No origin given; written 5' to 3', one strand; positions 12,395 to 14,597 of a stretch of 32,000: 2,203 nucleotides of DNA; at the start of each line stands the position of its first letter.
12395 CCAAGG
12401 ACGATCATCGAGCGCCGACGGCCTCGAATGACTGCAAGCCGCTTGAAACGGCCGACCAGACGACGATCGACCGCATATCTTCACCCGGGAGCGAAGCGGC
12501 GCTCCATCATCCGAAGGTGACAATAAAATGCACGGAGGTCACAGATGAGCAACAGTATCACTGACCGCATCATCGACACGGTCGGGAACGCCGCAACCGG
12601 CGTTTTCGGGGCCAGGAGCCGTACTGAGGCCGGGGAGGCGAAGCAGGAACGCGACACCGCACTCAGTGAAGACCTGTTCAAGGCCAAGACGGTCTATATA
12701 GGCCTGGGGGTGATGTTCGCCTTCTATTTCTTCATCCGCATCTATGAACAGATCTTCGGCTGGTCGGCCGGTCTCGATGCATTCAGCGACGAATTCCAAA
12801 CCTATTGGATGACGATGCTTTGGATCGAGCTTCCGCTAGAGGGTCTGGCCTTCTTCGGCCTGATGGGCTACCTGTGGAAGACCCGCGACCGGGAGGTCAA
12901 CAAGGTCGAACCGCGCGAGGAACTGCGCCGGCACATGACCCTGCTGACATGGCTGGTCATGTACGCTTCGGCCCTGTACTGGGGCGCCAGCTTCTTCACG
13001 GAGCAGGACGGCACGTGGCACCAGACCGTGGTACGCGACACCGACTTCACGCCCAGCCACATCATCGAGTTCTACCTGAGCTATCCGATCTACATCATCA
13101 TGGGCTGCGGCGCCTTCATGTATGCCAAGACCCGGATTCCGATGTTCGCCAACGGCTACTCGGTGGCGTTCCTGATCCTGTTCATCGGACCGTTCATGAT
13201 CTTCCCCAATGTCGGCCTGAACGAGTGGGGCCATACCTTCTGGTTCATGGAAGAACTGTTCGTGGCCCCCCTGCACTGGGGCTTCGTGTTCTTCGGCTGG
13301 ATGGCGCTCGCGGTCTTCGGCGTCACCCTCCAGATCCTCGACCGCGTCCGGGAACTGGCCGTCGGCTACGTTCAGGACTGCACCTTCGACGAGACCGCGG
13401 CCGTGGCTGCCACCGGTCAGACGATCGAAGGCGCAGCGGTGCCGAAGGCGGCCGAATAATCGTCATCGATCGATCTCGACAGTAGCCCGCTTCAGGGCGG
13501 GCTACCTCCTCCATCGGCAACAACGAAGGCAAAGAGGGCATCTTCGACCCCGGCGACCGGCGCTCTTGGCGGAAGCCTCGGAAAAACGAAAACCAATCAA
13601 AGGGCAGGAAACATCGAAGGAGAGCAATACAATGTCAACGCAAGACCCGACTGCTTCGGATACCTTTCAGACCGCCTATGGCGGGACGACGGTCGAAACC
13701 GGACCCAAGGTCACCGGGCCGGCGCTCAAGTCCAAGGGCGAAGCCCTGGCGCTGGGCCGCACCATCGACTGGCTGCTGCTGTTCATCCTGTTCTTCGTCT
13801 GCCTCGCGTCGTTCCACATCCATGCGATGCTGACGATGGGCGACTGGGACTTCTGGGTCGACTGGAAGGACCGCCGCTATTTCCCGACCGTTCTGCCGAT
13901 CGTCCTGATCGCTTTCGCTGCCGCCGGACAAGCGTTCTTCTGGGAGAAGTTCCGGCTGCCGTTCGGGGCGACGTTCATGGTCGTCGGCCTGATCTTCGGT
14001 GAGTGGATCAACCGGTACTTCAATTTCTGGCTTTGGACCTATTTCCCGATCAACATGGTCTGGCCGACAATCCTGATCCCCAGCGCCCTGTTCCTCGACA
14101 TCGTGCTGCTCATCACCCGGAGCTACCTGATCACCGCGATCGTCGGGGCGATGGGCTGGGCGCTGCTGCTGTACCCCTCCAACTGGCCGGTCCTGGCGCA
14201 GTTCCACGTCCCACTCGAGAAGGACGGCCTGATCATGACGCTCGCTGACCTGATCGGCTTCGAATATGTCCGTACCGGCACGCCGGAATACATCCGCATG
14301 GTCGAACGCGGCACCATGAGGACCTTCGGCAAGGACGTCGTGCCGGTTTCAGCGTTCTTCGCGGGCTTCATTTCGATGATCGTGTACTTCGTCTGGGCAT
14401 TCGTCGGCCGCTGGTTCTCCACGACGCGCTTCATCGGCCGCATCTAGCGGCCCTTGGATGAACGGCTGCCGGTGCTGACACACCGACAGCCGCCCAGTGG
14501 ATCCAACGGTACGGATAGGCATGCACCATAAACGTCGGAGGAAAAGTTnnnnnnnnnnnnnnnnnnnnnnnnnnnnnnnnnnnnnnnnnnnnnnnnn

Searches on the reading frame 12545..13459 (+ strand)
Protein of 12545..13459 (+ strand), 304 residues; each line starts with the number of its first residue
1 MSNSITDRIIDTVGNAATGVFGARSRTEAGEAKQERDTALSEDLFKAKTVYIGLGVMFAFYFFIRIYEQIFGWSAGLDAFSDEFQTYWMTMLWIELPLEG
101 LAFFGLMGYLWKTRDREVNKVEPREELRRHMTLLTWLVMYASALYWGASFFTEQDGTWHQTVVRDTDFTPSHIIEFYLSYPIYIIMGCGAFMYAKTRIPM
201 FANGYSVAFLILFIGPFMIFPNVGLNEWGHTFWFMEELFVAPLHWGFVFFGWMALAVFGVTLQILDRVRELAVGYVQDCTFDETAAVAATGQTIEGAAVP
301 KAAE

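Call 10: search_protein_families(library=pfam, proteins=[window:12545-13459:+], max_evalue=0.001)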
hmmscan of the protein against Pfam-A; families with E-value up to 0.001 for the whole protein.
window:12545-13459:+ (304 aa): 1 family
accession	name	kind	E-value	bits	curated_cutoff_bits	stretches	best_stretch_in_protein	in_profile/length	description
PF04896.17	AmoC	-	5.2e-111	370.3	26.7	1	38-271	8-241/245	Ammonia monooxygenase/methane monooxygenase, subunit C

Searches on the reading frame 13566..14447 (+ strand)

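Call 10: search_protein_families(library=pfam, proteins=[window:13566-14447:+], max_evalue=0.001)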
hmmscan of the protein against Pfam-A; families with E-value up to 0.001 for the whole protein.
window:13566-14447:+ (293 aa): 1 family
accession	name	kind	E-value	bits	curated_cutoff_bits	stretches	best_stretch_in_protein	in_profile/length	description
PF02461.21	AMO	-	1.1e-115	386.1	27.5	1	55-290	2-237/238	Ammonia monooxygenase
